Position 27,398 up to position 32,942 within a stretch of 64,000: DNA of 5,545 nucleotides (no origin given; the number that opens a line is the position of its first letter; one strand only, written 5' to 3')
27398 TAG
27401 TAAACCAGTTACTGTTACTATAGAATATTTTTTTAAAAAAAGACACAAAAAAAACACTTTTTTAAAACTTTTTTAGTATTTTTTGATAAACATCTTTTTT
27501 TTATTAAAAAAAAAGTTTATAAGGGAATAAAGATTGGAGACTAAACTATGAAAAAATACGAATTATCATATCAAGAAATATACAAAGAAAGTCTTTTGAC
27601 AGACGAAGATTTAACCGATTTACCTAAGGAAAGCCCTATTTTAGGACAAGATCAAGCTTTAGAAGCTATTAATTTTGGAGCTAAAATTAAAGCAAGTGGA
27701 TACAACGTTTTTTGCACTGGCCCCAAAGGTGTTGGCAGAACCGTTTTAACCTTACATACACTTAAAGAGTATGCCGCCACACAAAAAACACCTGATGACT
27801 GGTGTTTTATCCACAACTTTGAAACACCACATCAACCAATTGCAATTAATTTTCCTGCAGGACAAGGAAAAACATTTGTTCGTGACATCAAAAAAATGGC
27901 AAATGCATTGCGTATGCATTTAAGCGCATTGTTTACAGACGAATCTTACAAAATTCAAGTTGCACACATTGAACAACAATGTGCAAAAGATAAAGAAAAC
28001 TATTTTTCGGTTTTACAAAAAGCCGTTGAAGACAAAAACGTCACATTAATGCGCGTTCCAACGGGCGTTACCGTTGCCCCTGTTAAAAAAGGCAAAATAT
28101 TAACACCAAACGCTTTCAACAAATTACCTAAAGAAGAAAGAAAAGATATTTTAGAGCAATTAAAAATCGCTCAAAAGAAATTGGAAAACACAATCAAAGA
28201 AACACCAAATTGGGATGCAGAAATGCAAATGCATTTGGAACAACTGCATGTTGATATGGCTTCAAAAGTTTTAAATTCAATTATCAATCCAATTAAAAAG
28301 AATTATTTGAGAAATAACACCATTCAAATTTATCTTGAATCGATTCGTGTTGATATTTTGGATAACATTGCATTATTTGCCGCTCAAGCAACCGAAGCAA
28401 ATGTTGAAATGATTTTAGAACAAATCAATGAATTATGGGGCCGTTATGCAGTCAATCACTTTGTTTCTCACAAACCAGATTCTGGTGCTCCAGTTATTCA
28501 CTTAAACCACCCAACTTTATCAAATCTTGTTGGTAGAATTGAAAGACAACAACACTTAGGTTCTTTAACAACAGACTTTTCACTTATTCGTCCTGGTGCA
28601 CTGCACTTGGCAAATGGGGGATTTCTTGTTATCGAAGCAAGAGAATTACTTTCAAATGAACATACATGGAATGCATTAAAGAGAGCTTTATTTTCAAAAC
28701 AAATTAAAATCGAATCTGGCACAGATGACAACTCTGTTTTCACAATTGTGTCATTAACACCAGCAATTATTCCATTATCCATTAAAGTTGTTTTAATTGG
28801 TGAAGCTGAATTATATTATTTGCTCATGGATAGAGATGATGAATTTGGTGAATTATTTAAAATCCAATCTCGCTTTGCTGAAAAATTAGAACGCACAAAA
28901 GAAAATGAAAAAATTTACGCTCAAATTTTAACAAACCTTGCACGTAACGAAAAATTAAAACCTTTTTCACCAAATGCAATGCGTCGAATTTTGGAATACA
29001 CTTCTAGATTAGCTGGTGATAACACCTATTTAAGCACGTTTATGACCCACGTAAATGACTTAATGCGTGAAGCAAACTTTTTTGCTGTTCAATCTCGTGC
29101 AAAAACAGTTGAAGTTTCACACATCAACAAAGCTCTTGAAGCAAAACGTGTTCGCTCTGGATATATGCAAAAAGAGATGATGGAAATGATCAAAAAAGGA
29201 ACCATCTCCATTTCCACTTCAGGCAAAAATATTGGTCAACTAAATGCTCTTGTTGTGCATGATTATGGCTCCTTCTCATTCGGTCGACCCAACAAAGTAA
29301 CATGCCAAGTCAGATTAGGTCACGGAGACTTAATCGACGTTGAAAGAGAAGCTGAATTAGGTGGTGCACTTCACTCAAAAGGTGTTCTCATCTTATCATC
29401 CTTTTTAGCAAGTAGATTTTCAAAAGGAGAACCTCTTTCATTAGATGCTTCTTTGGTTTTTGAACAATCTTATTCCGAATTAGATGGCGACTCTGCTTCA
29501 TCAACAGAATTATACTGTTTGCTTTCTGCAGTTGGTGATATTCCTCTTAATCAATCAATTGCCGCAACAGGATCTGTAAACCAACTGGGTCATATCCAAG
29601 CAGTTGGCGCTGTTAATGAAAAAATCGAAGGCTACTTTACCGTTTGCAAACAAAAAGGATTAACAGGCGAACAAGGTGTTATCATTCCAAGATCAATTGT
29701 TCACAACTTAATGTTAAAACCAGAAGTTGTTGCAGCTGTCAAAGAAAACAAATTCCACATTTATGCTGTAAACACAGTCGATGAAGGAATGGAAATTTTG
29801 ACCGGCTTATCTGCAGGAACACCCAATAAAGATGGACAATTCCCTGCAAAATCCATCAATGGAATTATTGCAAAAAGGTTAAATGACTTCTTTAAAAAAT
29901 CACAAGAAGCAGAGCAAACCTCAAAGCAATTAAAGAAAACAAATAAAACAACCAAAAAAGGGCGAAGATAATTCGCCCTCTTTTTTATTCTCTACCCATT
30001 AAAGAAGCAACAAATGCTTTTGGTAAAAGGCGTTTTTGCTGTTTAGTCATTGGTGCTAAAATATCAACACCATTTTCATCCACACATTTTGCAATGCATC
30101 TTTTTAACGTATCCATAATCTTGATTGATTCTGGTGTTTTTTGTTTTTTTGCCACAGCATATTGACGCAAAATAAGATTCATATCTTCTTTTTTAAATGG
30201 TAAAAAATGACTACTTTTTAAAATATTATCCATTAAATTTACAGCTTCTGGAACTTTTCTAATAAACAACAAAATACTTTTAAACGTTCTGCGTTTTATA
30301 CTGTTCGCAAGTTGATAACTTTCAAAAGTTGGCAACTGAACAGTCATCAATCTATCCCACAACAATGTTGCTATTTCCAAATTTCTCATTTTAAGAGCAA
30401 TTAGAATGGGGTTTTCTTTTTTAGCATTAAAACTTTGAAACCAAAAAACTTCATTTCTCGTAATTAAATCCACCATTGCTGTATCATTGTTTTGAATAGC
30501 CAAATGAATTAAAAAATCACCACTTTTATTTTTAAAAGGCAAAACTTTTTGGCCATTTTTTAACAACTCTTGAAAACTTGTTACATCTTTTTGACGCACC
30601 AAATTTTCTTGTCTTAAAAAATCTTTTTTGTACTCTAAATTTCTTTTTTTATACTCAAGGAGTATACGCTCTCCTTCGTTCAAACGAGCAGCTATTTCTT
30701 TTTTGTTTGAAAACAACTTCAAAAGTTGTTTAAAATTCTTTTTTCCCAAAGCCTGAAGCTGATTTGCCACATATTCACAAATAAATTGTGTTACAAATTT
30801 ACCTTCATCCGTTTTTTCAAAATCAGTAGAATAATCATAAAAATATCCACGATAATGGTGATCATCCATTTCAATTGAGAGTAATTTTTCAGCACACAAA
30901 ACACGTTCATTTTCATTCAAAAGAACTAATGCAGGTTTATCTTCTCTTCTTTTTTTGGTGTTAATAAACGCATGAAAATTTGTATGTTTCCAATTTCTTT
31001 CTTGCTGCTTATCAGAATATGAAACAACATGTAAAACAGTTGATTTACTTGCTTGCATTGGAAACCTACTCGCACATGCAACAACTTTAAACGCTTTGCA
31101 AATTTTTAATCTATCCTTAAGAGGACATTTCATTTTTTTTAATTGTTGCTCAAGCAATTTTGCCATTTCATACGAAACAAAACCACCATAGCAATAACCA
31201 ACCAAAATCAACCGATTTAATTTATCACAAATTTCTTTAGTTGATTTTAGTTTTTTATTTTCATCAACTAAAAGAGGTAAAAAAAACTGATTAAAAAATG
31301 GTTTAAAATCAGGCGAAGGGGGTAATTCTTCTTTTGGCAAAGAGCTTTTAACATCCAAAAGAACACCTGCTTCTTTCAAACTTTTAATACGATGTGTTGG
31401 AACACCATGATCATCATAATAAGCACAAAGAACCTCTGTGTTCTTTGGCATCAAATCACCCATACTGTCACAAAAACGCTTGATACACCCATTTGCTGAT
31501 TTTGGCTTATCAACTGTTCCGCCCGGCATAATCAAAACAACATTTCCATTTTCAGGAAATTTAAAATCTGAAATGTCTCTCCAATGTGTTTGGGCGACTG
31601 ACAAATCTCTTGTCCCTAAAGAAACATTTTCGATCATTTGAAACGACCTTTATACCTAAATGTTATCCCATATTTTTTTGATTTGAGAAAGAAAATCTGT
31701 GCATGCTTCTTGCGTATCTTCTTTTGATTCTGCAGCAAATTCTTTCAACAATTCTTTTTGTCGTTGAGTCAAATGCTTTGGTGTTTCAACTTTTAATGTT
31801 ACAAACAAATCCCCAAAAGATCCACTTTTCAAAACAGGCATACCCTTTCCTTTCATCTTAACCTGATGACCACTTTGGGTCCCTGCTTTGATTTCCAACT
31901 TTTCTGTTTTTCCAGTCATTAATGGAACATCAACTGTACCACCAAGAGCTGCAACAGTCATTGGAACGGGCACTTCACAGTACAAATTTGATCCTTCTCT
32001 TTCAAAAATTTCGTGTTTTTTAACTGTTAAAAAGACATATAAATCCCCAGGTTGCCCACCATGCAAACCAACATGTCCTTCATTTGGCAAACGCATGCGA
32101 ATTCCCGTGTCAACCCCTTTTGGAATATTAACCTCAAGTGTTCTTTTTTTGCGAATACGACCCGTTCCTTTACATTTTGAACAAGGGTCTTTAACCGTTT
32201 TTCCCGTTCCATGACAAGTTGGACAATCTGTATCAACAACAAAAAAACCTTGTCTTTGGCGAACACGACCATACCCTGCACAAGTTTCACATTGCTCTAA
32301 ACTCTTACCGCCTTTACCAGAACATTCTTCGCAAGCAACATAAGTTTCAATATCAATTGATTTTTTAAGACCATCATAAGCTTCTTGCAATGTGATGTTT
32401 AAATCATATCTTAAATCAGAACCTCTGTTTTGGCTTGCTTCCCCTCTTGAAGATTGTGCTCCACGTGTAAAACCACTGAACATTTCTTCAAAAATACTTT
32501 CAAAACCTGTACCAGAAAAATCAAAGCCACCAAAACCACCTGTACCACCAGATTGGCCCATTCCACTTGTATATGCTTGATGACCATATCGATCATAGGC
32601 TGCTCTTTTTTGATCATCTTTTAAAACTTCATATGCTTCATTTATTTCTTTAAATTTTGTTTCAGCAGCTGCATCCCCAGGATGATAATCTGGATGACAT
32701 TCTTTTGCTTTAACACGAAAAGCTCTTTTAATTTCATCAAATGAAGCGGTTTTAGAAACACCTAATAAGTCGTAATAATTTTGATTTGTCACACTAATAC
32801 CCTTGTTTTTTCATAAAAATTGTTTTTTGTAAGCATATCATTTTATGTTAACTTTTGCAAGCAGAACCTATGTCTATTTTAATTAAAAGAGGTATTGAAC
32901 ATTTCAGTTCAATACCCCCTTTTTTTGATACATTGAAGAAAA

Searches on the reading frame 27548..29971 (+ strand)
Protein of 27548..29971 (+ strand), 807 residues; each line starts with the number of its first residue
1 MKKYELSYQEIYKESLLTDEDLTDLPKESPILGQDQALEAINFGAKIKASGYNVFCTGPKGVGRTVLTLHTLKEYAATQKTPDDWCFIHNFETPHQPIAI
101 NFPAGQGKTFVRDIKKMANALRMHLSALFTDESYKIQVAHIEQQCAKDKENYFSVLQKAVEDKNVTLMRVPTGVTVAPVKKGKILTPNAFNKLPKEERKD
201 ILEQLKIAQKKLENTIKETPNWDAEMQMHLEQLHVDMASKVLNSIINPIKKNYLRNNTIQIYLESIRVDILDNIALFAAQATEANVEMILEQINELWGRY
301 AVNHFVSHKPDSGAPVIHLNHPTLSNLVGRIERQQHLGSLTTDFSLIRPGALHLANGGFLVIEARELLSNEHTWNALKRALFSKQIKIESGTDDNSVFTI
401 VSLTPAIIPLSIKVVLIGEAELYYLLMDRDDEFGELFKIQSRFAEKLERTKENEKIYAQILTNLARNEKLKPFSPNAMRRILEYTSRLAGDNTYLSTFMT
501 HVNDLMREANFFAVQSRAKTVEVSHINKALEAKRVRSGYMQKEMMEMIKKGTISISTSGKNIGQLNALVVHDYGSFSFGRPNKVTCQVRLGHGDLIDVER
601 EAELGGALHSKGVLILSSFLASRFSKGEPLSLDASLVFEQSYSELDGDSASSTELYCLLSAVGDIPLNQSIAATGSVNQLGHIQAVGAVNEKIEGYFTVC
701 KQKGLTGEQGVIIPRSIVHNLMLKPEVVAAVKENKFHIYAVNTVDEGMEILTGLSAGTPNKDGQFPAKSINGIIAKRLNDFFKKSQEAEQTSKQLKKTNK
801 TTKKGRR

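Call 62: search_protein_families(library=pfam, proteins=[window:27548-29971:+], max_evalue=0.00001)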
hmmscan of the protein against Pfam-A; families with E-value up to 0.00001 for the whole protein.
window:27548-29971:+ (807 aa): 3 families
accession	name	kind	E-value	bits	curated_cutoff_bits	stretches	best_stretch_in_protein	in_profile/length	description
PF13654.12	AAA_32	-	5e-47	159.7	21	1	313-443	2-132/133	LonB-like, AAA domain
PF20436.4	LonB_AAA-LID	-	3.7e-18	65.7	22.4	1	472-536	1-65/65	Archaeal LonB, AAA+ ATPase LID domain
PF20437.3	LonC_helical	-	4.6e-15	55.7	24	1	84-117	1-34/34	Lon-like LonC helical domain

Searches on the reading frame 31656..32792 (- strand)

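Call 63: search_protein_families(library=pfam, proteins=[window:31656-32792:-], max_evalue=0.00001)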
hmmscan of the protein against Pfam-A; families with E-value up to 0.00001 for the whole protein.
window:31656-32792:- (378 aa): 3 families
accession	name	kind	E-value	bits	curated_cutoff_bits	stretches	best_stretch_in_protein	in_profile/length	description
PF01556.23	DnaJ_C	-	3.2e-49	167.3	26.6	1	127-338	1-152/152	DnaJ C terminal domain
PF00226.36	DnaJ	-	3.9e-25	88.2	27.8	1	5-67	1-63/63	DnaJ domain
PF00684.25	DnaJ_CXXCXGXG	-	7.8e-13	48.9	32.7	1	154-211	1-65/65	DnaJ central domain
